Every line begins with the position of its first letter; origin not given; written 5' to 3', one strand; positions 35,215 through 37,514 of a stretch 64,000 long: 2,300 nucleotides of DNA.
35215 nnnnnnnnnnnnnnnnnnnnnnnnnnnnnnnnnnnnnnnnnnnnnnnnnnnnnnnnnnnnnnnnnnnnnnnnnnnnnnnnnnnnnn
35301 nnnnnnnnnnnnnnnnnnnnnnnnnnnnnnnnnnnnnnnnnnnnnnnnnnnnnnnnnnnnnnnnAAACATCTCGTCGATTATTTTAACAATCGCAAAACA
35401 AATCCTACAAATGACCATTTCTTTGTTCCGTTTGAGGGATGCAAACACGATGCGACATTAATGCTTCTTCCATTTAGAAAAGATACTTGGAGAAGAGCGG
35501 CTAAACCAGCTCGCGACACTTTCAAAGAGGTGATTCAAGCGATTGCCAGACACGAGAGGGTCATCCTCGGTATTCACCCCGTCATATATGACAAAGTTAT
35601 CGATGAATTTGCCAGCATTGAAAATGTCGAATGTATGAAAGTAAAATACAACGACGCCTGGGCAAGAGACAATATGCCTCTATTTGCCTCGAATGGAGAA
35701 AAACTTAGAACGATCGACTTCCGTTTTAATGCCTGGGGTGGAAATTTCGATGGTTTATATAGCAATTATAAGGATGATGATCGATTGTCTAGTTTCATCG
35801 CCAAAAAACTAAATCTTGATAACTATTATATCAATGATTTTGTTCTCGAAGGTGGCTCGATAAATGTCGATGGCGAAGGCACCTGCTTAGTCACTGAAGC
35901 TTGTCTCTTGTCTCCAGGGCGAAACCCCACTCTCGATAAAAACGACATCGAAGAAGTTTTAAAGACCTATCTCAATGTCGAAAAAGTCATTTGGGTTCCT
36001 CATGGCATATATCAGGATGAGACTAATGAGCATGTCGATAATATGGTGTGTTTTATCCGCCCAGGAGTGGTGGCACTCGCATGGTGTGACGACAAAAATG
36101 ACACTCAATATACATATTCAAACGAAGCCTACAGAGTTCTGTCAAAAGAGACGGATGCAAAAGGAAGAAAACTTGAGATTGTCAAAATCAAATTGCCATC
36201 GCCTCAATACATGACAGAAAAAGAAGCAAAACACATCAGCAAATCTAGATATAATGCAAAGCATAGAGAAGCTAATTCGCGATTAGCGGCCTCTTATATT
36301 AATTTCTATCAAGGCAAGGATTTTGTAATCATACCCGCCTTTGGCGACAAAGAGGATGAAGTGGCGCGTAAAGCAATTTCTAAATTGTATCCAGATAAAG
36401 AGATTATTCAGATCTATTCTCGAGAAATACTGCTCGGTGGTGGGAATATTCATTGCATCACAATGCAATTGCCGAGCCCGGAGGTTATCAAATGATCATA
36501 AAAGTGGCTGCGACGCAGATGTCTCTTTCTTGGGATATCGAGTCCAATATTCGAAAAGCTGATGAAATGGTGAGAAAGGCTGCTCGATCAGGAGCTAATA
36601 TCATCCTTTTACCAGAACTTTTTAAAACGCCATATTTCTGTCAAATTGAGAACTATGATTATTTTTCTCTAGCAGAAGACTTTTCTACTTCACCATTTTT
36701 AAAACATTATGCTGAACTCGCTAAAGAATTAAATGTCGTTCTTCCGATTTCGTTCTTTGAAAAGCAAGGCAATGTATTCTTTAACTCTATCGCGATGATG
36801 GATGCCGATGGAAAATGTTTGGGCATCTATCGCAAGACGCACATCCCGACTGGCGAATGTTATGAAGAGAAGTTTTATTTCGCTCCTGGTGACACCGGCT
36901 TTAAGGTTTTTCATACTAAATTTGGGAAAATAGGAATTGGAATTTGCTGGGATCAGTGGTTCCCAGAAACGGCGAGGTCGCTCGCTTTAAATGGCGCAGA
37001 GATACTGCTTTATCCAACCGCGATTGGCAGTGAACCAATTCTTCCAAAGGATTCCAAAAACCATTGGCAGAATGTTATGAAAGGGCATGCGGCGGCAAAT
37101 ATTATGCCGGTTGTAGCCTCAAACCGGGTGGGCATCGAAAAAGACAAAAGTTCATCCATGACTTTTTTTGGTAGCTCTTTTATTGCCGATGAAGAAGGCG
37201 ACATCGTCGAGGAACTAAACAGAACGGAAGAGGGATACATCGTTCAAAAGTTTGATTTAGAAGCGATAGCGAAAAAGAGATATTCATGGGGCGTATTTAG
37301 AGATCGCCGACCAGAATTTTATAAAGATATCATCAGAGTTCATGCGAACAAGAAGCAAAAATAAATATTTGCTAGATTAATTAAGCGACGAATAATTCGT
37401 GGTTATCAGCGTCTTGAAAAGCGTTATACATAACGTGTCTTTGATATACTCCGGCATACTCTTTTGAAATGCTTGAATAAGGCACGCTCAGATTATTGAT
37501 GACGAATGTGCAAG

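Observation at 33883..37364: Arginine decarboxylase-agmatine deiminase fusion translationally coupled to N-carbamoylputrescine amidase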

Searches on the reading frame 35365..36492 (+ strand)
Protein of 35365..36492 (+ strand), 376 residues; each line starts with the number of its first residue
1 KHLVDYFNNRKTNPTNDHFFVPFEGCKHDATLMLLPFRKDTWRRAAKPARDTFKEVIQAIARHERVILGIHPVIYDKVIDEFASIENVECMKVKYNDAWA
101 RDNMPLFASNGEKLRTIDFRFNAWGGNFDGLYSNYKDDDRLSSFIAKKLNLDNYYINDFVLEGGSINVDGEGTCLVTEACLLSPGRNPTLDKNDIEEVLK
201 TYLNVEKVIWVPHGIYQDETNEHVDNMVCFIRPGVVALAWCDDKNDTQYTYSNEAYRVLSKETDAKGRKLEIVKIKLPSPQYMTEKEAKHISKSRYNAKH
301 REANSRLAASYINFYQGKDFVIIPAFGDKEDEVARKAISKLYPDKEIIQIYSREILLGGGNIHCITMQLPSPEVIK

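Call 36: search_solved_structures(query=window:35365-36492:+, max_evalue=1e-60, show_alignments=5)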
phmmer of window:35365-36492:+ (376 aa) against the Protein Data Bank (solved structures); distinct sequences matched with E-value up to 1e-60: 5.
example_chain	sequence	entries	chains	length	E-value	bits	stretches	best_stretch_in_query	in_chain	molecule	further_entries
2ewo_A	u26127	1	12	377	4.6e-91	309.1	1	10-371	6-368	Putative agmatine deiminase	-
6nib_A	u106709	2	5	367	8e-90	305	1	19-371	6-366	Porphyromonas-type peptidyl-arginine deiminase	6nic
1vkp_A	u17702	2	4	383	3.5e-89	302.9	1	11-371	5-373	AGMATINE IMINOHYDROLASE | Agmatine deiminase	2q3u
3h7c_X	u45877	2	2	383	3.6e-89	302.8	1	11-371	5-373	Agmatine deiminase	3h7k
2jer_A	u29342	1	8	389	3.6e-81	276.5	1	13-371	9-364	AGMATINE DEIMINASE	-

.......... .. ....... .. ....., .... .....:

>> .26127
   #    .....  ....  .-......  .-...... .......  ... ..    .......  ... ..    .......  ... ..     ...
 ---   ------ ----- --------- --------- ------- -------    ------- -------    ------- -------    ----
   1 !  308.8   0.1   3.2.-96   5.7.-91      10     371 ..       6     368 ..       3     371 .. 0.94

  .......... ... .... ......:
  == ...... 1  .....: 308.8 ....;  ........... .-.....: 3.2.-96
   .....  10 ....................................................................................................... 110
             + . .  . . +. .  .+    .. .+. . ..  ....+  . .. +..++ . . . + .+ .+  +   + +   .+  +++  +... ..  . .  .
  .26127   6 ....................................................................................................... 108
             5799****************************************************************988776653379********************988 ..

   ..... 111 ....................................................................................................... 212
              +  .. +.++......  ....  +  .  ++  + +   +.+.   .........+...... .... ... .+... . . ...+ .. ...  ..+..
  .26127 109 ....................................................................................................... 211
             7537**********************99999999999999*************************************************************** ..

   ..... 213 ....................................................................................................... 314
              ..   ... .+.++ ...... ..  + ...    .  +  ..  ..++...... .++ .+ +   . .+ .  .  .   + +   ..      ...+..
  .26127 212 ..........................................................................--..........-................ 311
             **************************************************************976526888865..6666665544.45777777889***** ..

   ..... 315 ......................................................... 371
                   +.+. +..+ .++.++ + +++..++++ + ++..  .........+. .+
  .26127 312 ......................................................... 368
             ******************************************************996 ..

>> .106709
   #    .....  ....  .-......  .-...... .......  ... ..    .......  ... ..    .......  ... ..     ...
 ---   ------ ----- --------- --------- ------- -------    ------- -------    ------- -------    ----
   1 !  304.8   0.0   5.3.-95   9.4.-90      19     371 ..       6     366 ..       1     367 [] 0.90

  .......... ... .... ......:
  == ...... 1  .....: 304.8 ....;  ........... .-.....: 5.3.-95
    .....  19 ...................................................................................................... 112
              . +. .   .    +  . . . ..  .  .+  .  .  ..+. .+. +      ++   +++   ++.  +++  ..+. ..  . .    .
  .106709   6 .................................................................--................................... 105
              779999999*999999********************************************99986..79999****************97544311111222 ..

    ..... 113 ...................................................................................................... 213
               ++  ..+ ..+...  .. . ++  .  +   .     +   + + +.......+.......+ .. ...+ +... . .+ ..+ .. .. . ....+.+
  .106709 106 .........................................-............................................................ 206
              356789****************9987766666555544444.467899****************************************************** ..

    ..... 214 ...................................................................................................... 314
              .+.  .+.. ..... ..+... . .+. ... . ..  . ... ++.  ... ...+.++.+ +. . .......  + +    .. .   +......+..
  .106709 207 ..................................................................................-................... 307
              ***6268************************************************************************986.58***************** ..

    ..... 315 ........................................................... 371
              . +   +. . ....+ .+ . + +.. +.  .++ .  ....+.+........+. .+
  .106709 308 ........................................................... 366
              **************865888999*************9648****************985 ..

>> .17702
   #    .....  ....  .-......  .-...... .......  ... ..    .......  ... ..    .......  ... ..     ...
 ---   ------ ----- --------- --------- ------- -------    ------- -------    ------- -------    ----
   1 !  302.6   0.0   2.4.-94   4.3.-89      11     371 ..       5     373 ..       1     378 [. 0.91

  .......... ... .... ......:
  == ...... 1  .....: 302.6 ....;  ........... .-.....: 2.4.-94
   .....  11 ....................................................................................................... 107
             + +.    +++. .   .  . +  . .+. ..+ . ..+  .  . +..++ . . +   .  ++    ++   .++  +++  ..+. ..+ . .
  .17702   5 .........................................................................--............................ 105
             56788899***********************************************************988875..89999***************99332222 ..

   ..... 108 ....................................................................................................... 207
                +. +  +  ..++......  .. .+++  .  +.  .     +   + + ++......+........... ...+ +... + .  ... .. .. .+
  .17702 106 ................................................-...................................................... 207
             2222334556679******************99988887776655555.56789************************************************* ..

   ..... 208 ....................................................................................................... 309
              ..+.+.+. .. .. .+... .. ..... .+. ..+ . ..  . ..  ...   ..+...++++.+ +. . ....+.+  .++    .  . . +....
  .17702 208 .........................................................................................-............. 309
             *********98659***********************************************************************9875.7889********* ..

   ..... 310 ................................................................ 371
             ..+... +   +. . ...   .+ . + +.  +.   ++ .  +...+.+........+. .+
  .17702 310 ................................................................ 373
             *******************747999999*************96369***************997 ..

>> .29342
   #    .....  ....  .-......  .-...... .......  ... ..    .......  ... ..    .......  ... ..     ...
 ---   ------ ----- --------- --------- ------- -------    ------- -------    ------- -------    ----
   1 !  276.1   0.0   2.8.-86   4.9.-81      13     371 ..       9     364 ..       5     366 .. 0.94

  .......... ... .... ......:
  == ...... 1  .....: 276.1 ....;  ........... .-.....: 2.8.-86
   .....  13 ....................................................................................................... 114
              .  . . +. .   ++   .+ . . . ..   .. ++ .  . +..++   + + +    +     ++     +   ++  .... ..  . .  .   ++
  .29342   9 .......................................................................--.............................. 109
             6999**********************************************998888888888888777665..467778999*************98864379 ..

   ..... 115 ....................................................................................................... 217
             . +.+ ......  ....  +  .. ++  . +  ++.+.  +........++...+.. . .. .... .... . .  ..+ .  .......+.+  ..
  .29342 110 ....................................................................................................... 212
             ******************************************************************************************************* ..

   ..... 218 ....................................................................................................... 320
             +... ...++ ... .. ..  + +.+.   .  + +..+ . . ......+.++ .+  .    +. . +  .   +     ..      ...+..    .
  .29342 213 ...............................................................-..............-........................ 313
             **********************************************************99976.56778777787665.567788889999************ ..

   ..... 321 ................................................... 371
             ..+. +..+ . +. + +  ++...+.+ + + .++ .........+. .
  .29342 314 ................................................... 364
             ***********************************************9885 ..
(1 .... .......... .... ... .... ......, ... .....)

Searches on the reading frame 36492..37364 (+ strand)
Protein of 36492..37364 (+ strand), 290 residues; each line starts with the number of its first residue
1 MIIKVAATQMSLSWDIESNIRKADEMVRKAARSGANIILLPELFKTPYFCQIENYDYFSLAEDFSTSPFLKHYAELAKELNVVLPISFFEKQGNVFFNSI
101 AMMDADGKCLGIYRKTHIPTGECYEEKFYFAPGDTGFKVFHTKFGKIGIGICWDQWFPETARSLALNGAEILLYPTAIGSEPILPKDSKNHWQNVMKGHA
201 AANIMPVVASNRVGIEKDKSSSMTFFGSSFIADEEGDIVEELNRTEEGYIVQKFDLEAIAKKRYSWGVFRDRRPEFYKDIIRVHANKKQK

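Call 3: search_protein_families(library=pfam, proteins=[window:36492-37364:+], max_evalue=0.01)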
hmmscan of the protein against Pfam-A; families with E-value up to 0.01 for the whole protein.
window:36492-37364:+ (290 aa): 1 family
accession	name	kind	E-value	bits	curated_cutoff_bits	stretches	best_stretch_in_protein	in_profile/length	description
PF00795.27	CN_hydrolase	-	4.3e-60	203.6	23.2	1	4-264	1-256/256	Carbon-nitrogen hydrolase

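Call 4: search_protein_families(library=ncbifam, proteins=[window:36492-37364:+], max_evalue=0.01)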
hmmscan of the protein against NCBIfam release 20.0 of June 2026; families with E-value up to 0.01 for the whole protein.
window:36492-37364:+ (290 aa): 11 families
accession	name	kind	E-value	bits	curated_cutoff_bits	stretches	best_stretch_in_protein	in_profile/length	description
TIGR03381.1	agmatine_aguB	equivalog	8.9e-136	451.7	410.25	1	3-280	1-279/279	N-carbamoylputrescine amidase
NF040852.1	nitrile_Arch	equivalog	2.6e-40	138.2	500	1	3-278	1-261/262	nitrilase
NF010588.0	PRK13981.1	equivalog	6.7e-27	94.1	479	1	3-257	5-247/546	NAD+ synthase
NF033621.1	de_GSH_amidase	exception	3.7e-21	75.6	355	1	4-273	1-254/260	deaminated glutathione amidase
NF009803.0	PRK13287.1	equivalog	3.5e-16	58.9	406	1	4-268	20-271/333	formamidase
NF002730.0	PRK02628.1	equivalog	1.1e-14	53.5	473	1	4-284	14-306/677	NAD(+) synthase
TIGR04048.1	nitrile_sll0784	equivalog_domain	3e-13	49.4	502.6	1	2-276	2-290/301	Nit6803 family nitrilase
NF007757.0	PRK10438.1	equivalog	6e-13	48.6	249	1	3-271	4-249/256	amidohydrolase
TIGR00546.1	lnt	equivalog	2.6e-12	46.6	132.9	1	15-176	179-348/395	apolipoprotein N-acyltransferase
NF043013.1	DeGluthAmidYersProt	equivalog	8e-11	41.6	500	1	5-244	6-241/278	deaminated glutathione amidase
NF009802.0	PRK13286.1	equivalog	4.4e-07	29.2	427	1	94-263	113-267/345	aliphatic amidase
